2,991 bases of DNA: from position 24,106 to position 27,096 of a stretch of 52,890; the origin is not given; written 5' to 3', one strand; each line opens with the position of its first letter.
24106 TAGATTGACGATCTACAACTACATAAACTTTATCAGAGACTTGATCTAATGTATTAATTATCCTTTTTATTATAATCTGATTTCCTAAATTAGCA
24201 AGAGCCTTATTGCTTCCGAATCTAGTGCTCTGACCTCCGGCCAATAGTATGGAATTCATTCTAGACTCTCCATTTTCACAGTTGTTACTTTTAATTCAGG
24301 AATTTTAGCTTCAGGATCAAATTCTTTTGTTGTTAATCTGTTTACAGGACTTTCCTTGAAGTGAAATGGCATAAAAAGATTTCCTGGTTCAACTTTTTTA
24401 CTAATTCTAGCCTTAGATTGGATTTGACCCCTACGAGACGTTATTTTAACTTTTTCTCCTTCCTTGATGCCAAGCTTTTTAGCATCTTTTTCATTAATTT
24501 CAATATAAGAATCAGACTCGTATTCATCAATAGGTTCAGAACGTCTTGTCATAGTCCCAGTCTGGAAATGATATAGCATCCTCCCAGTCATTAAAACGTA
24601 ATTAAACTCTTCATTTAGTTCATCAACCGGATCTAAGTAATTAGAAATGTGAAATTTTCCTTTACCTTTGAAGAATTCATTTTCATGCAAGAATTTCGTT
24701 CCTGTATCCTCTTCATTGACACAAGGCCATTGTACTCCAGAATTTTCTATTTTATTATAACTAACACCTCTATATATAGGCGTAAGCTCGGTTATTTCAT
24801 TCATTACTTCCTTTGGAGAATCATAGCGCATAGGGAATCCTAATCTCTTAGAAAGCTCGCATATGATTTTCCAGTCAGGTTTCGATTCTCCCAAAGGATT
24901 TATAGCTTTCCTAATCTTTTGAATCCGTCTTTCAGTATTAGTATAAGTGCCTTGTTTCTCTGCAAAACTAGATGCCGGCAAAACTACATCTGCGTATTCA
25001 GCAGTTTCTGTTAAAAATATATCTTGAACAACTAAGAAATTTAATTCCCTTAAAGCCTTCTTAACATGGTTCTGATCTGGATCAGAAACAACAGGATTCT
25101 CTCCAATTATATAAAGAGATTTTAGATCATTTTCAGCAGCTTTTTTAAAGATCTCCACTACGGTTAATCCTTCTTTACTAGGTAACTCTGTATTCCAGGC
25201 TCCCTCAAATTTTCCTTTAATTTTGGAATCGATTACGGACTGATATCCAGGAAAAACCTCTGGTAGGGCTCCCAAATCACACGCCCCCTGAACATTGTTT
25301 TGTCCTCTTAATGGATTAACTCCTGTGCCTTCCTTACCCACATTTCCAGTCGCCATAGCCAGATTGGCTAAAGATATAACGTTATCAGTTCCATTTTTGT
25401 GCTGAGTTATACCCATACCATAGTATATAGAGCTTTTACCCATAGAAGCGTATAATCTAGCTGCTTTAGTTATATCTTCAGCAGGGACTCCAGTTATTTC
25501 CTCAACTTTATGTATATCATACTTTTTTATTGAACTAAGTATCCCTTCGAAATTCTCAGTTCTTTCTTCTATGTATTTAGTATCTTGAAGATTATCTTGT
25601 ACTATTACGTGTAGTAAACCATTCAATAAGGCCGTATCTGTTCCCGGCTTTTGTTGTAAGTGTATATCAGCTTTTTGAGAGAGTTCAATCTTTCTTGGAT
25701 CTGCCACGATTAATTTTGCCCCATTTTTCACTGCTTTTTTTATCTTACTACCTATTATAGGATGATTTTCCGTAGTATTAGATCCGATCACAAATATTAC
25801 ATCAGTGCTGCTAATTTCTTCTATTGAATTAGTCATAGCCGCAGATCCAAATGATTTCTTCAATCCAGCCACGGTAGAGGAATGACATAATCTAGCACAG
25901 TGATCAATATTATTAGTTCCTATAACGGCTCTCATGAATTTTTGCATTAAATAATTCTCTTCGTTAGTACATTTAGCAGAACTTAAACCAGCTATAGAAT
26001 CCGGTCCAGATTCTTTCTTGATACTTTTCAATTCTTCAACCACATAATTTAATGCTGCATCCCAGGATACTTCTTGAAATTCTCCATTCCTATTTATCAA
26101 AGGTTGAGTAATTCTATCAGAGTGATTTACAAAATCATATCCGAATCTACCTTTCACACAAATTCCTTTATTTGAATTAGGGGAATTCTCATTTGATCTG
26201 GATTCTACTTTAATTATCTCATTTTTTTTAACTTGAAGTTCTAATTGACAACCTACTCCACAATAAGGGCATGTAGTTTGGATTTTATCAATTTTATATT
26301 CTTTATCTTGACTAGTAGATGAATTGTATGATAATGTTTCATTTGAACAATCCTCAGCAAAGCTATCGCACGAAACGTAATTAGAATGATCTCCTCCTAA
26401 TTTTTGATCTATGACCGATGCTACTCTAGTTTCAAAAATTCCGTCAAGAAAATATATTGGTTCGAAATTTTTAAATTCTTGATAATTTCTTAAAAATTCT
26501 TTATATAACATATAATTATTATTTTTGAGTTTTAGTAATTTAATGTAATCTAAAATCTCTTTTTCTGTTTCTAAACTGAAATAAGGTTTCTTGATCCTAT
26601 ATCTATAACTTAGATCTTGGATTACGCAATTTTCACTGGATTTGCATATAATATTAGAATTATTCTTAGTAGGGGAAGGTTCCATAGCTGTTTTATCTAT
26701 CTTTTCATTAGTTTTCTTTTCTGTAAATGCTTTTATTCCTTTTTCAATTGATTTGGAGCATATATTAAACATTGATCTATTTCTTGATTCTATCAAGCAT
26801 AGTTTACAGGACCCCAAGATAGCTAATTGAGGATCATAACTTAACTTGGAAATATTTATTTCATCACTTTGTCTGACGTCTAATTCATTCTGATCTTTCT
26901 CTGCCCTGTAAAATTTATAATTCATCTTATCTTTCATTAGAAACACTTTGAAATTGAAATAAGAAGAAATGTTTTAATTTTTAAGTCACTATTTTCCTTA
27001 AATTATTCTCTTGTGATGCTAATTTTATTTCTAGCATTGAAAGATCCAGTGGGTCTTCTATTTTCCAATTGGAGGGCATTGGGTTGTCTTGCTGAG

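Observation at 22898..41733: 18.8-kb, 15-gene purine operon that ends in a formate dehydrogenase module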

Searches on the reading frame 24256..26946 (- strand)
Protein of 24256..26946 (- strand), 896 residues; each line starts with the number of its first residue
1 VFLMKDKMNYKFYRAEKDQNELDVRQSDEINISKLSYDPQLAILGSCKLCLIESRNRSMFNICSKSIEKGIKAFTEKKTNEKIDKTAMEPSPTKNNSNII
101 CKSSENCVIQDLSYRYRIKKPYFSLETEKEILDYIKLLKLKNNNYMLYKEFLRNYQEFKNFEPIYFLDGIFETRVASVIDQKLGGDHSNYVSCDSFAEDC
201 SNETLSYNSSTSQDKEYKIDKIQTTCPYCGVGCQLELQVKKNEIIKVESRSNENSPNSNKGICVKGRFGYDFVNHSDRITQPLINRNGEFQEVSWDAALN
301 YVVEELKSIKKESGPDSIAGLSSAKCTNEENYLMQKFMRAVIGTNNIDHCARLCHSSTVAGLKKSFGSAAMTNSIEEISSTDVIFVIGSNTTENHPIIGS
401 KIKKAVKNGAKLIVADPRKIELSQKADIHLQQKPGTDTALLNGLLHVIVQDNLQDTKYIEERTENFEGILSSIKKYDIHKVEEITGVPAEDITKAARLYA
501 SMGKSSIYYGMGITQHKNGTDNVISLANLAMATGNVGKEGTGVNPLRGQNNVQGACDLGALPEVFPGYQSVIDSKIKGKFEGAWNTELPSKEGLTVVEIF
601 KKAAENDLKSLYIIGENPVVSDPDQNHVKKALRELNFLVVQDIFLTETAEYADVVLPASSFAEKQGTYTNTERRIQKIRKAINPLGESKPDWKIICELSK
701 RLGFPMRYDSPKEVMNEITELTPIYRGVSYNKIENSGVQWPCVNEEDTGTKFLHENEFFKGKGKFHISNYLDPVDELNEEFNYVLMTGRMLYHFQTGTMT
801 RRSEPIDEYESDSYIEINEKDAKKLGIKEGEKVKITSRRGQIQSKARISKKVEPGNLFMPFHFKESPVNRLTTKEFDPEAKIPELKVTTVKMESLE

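Call 4: search_protein_families(library=pfam, proteins=[window:24256-26946:-])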
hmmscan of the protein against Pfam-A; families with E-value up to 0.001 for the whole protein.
window:24256-26946:- (896 aa): 4 families
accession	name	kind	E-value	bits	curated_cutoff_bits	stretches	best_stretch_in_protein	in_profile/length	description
PF00384.28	Molybdopterin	-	1.2e-95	321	24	1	278-701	1-353/353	Molybdopterin oxidoreductase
PF01568.27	Molydop_binding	-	1.8e-31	108.9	26.8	1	783-888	1-109/110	Molydopterin dinucleotide binding domain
PF04879.21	Molybdop_Fe4S4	-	1.1e-15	57.8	22.7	1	221-275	3-55/55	Molybdopterin oxidoreductase Fe4S4 domain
PF07653.23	SH3_2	-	0.00092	19.3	21.8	0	222-270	2-46/55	Variant SH3 domain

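Call 6: search_protein_families(library=ncbifam, proteins=[window:24256-26946:-])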
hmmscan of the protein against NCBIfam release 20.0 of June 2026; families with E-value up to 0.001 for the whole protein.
window:24256-26946:- (896 aa): 33 families (the best 25 are shown)
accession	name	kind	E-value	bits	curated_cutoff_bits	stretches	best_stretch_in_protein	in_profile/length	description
TIGR01591.1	Fdh-alpha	equivalog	8.8e-272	903.1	666.25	1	224-891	1-671/672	formate dehydrogenase subunit alpha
NF047855.1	AssmNtatRedNasC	equivalog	4.4e-180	600.4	1100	1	212-893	11-707/708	assimilatory nitrate reductase catalytic subunit NasC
NF041323.1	Nitr_red_NasA_Halo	equivalog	4.6e-108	362.5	1000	1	229-892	3-672/673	assimilatory nitrate reductase NasA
NF010055.0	PRK13532.1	equivalog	2e-98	330.7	904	3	210-464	33-292/830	nitrate reductase catalytic subunit NapA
TIGR01701.1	Fdhalpha-like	subfamily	1.3e-95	321.2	582.15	1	275-893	96-742/744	FdhF/YdeP family oxidoreductase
TIGR01706.1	NAPA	equivalog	1.8e-93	314.3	930.55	3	211-466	33-294/830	periplasmic nitrate reductase subunit alpha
TIGR01553.1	formate-DH-alph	equivalog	8.7e-92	308.5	814.2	4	213-464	33-305/1009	formate dehydrogenase-N subunit alpha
NF041513.1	formate_DH_Act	exception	2e-84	284.1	1400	4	212-464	32-296/1067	formate dehydrogenase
TIGR01973.1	NuoG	equivalog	1.4e-70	238.8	470.05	1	13-697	8-605/606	NADH-quinone oxidoreductase subunit NuoG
NF012032.0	PRK15488.1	equivalog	1.7e-67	228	694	2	213-708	35-533/759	thiosulfate reductase PhsA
TIGR02166.1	dmsA_ynfE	subfamily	4.9e-59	200.2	777.7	3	201-461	23-297/794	DMSO/selenate family reductase complex A subunit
NF005895.0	PRK07860.1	equivalog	4.6e-57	193.6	802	2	223-475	238-491/811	NADH-quinone oxidoreductase subunit G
TIGR02693.1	arsenite_ox_L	equivalog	1.5e-54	185.3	359.05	2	274-702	111-573/806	arsenate reductase (azurin) large subunit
TIGR03479.1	DMSO_red_II_alp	subfamily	5.3e-50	170.4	984.75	2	466-703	388-644/913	molybdopterin-dependent oxidoreductase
TIGR00509.1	bisC_fam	subfamily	8.1e-49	166.5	1017.55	2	287-721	68-529/772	molybdopterin guanine dinucleotide-containing S/N-oxide reductase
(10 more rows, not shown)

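Call 10: find_encoding_contigs(protein=window:24256-26946:-, flank=10000, max_places=6)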
Protein window:24256-26946:- (896 aa): no gene with exactly this product is on record in the collection.

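Call 13: find_homologous_proteins(query=window:24256-26937:-, max_evalue=1e-50)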
Query window:24256-26937:- (893 aa): 7910 proteins with E <= 1e-50 among 8000 candidates; the best 120 are listed.
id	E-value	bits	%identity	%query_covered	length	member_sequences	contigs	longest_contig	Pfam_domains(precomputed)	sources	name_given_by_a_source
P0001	0.0e+0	1985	98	100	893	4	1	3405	PF00384.28,PF01568.28,PF04879.22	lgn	-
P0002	0.0e+0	1144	57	99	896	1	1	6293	PF13510.12,PF10588.15,PF00384.28,PF00037.33,PF01568.28,PF12838.13,PF22117.3,PF04879.22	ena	-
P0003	0.0e+0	1123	56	100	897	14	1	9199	PF14697.12,PF13510.12,PF10588.15,PF00384.28,PF00037.33,PF01568.28,PF12838.13,PF22117.3,PF04879.22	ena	-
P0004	0.0e+0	1118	56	99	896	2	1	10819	PF14697.12,PF13510.12,PF10588.15,PF00384.28,PF00037.33,PF01568.28,PF12838.13,PF22117.3,PF04879.22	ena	-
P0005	0.0e+0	1112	55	100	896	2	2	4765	PF13510.12,PF10588.15,PF00384.28,PF12837.13,PF00037.33,PF01568.28,PF12838.13,PF22117.3,PF04879.22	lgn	-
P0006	0.0e+0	1110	55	99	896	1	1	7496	PF14697.12,PF13510.12,PF10588.15,PF00384.28,PF00037.33,PF01568.28,PF12838.13,PF22117.3,PF04879.22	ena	-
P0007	0.0e+0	1107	55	99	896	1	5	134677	PF14697.12,PF13510.12,PF10588.15,PF00384.28,PF00037.33,PF01568.28,PF12838.13,PF22117.3,PF04879.22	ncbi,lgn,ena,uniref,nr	ncbi:NAD-dependent formate dehydrogenase catalytic subunit [Halanaerobium saccharolyticum]|uniref:NA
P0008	0.0e+0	1107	55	99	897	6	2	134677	PF14697.12,PF13510.12,PF10588.15,PF00384.28,PF00037.33,PF01568.28,PF12838.13,PF22117.3,PF04879.22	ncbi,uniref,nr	ncbi:formate dehydrogenase subunit alpha [Halanaerobium saccharolyticum]|uniref:formate dehydrogenas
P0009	0.0e+0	1107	55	99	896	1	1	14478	PF14697.12,PF13510.12,PF10588.15,PF00384.28,PF00037.33,PF01568.28,PF12838.13,PF22117.3,PF04879.22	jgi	-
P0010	0.0e+0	1107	55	99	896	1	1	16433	PF14697.12,PF13510.12,PF10588.15,PF00384.28,PF00037.33,PF01568.28,PF12838.13,PF22117.3,PF04879.22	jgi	jgi:formate dehydrogenase major subunit/formate dehydrogenase alpha subunit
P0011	0.0e+0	1106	55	100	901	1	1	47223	PF13510.12,PF10588.15,PF00384.28,PF00111.33,PF00037.33,PF01568.28,PF22117.3,PF04879.22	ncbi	-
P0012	0.0e+0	1104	55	99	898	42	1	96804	PF13510.12,PF10588.15,PF00384.28,PF00037.33,PF01568.28,PF22117.3,PF04879.22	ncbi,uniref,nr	ncbi:formate dehydrogenase subunit alpha [Halanaerobium sp. ST460_2HS_T2]|uniref:formate dehydrogena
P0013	0.0e+0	1104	55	99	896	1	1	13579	PF14697.12,PF13510.12,PF10588.15,PF00384.28,PF00037.33,PF01568.28,PF12838.13,PF22117.3,PF04879.22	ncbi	-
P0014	0.0e+0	1102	55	100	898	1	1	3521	PF13510.12,PF10588.15,PF00384.28,PF00037.33,PF01568.28,PF12838.13,PF22117.3,PF04879.22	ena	-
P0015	0.0e+0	1100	54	99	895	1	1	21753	PF13510.12,PF10588.15,PF00384.28,PF12837.13,PF00037.33,PF01568.28,PF22117.3,PF04879.22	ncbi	-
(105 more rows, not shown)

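Call 26: find_encoding_contigs(protein=P0007, flank=8000, max_places=2)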
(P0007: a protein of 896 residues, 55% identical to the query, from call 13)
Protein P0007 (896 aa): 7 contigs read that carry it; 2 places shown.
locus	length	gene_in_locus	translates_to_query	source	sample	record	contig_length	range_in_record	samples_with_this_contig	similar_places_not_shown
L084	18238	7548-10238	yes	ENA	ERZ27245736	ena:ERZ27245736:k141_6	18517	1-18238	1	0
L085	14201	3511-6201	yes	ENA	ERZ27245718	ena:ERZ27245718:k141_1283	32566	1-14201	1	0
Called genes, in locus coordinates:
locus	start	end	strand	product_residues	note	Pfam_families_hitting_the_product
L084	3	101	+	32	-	?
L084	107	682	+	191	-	-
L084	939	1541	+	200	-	PF00702:Hydrolase, PF13419:HAD_2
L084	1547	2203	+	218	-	PF01865:PhoU_div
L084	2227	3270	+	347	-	PF01384:PHO4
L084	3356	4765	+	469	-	PF00924:MS_channel_2nd, PF21082:MS_channel_3rd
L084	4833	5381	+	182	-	PF01965:DJ-1_PfpI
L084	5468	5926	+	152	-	PF01257:2Fe-2S_thioredx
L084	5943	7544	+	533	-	PF01257:2Fe-2S_thioredx, PF01512:Complex1_51K, PF10531:SLBB (weak), PF10589:NADH_4Fe-4S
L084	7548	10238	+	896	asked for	PF13510:Fer2_4, PF10588:NADH-G_4Fe-4S_3, PF22117:Fer4_Nqo3, PF12838:Fer4_7 (weak), PF00037:Fer4 (weak), PF04879:Molybdop_Fe4S4, PF00384:Molybdopterin, PF01568:Molydop_binding, +1 more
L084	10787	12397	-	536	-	PF00343:Phosphorylase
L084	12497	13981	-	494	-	PF00862:GT-B_Sucrose_synth, PF13439:Glyco_transf_4, PF13579:Glyco_trans_4_4 (weak), PF20706:GT4-conflict (weak), PF00534:Glycos_transf_1, PF13692:Glyco_trans_1_4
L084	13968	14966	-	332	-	PF00294:PfkB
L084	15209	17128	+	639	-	PF02922:CBM_48 (weak), PF00128:Alpha-amylase (weak), PF21653:pulA_all-beta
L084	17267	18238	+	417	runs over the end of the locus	?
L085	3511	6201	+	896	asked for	PF13510:Fer2_4, PF10588:NADH-G_4Fe-4S_3, PF22117:Fer4_Nqo3, PF12838:Fer4_7 (weak), PF00037:Fer4 (weak), PF04879:Molybdop_Fe4S4, PF00384:Molybdopterin, PF01568:Molydop_binding, +1 more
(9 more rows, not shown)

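Call 27: find_encoding_contigs(protein=P0004, flank=8000, max_places=2)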
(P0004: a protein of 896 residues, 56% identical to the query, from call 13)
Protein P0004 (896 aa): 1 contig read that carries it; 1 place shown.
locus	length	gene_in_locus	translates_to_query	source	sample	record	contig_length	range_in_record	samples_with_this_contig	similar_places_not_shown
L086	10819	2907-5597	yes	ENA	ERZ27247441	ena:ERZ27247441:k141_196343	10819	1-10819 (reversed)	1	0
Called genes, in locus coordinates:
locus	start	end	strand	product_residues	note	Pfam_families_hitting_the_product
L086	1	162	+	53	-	?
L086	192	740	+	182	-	PF01965:DJ-1_PfpI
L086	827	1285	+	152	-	PF01257:2Fe-2S_thioredx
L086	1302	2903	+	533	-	PF01257:2Fe-2S_thioredx, PF01512:Complex1_51K, PF10531:SLBB (weak), PF10589:NADH_4Fe-4S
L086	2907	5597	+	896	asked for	PF13510:Fer2_4, PF10588:NADH-G_4Fe-4S_3, PF22117:Fer4_Nqo3, PF12838:Fer4_7 (weak), PF00037:Fer4 (weak), PF04879:Molybdop_Fe4S4, PF00384:Molybdopterin, PF01568:Molydop_binding, +1 more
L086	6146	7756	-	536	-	PF00343:Phosphorylase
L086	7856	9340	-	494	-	PF00862:GT-B_Sucrose_synth, PF13439:Glyco_transf_4, PF13579:Glyco_trans_4_4 (weak), PF20706:GT4-conflict (weak), PF00534:Glycos_transf_1, PF13692:Glyco_trans_1_4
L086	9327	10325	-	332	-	PF00294:PfkB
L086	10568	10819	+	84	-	?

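Call 39: find_encoding_contigs(protein=P0001, flank=5000, max_places=3)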
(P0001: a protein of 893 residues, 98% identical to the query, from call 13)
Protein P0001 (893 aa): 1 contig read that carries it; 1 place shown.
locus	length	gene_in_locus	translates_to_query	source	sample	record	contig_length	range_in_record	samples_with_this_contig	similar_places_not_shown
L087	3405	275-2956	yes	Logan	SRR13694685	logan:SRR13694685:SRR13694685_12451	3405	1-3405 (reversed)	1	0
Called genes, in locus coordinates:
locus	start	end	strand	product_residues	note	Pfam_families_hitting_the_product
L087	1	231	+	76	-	?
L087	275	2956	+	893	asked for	PF04879:Molybdop_Fe4S4, PF00384:Molybdopterin, PF01568:Molydop_binding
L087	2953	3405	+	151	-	?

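Call 42: search_solved_structures(query=window:24256-26937:-, max_evalue=1e-40)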
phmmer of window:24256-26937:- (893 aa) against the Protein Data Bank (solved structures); distinct sequences matched with E-value up to 1e-40: 33.
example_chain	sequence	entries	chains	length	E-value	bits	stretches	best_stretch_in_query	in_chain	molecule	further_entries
9t1s_L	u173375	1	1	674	3.6e-208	697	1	215-891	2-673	formate dehydrogenase (coenzyme F420)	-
7qv7_S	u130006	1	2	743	1.1e-206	692.1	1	212-761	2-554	Hydrogen dependent carbon dioxide reductase subunit FdhF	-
9wxb_B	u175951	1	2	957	3.3e-185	621.1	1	27-889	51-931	Formate dehydrogenase alpha subunit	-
7bkb_D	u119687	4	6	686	1.2e-183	615.9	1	218-891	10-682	Formate dehydrogenase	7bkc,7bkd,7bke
1aa6_A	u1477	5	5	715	8.9e-182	609.7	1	217-891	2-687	FORMATE DEHYDROGENASE H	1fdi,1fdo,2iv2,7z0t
6tg9_A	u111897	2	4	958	3e-180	604.7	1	27-889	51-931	Formate dehydrogenase subunit alpha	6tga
8rqz_C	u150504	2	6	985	7.3e-176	590.2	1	206-892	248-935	Probable oxidoreductase YjgC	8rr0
9gzq_A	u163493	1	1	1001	8.2e-176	590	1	206-892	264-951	Probable oxidoreductase YjgC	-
7vw6_A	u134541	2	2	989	5.5e-175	587.3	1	175-888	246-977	Formate dehydrogenase | Tungsten-containing formate dehydrogenase alpha subunit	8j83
7e5z_A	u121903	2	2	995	5.7e-175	587.2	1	175-888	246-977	Formate dehydrogenase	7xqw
2jim_A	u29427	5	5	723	7.4e-99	335.4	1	219-888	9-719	PERIPLASMIC NITRATE REDUCTASE | PROTEIN (PERIPLASMIC NITRATE REDUCTASE)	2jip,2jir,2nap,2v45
2jio_A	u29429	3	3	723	2e-98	334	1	219-888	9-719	PERIPLASMIC NITRATE REDUCTASE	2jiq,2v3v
9vap_A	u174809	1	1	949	4.7e-90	306.3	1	220-568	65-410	Formate dehydrogenase molybdopterin-binding subunit FdhA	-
2nya_A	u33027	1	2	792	7.8e-73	249.3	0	221-458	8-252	Periplasmic nitrate reductase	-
9qm0_A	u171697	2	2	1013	2e-68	234.7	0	220-461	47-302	Formate dehydrogenase, alpha subunit, selenocysteine-containing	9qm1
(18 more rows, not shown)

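Call 82: predict_structure(alignment_id=A3)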
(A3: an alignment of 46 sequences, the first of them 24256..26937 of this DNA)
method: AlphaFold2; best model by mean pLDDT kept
length: 893 residues; sequences in the alignment: 46
mean_pLDDT: 74.9   pTM: 0.76
mean pLDDT of the five models: 74.9, 72.9, 71.8, 70.4, 68.1
residues with pLDDT >= 90: 293; 70-90: 286; 50-70: 162; < 50: 152
segments of 3 or more residues with pLDDT < 50: 37-46, 84-106, 114-213, 509-512, 545-552, 555-557
pLDDT, mean of each block of 10 residues (from residue 1): 64 65 60 48 47 59 62 63 44 34 46 46 30 36 40 40 31 35 41 40 37 67 78 86 73 63 75 92 95 98 97 92 74 94 79 78 74 83 70 72 88 86 91 92 97 95 93 96 97 94 76 73 94 89 54 48 74 89 91 89 95 79 86 95 92 94 80 89 93 96 92 86 83 78 80 82 90 89 72 67 66 93 92 89 89 81 68 74 83 78
secondary structure, 60 per line:
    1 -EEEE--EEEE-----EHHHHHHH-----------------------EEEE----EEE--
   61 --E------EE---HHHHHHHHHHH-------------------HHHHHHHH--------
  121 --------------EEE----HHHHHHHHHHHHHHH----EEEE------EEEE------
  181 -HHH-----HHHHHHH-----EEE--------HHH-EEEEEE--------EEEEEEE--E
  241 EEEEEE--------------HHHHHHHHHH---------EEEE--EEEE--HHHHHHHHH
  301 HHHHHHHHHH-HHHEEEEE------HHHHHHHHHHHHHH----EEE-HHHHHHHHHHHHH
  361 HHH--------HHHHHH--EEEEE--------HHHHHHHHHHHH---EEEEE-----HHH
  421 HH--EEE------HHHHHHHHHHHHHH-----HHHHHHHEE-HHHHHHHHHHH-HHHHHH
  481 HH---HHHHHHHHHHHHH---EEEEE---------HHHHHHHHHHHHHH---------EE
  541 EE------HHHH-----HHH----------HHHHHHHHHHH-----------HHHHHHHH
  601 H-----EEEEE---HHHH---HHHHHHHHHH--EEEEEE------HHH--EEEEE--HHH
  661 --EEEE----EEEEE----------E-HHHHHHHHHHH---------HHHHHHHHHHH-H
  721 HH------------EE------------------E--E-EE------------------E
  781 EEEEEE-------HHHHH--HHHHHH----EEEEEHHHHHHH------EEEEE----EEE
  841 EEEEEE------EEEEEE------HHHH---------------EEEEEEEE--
elements in order (helices of 4 or more, strands of 3 or more residues): E2-5 E8-11 H18-24 E48-51 E56-58 H75-85 H105-112 E135-137 H142-156 E161-164 E171-174 H190-196 E202-204 E217-222 E231-237 E240-246 H261-270 E280-283 E286-289 H292-310 E315-319 H326-339 E344-346 H348-363 H372-377 E380-384 H393-404 E408-412 H418-422 E425-427 H434-447 H453-459 H463-473 H475-482 H486-498 E502-506 H516-529 E539-542 H549-552 H571-581 H593-601 E607-611 H615-618 H622-631 E634-639 E651-655 E663-666 E671-675 H688-698 H708-718 E780-786 H794-798 H801-806 E811-815 H816-822 E829-833 E838-846 E853-858 H865-868 E884-891
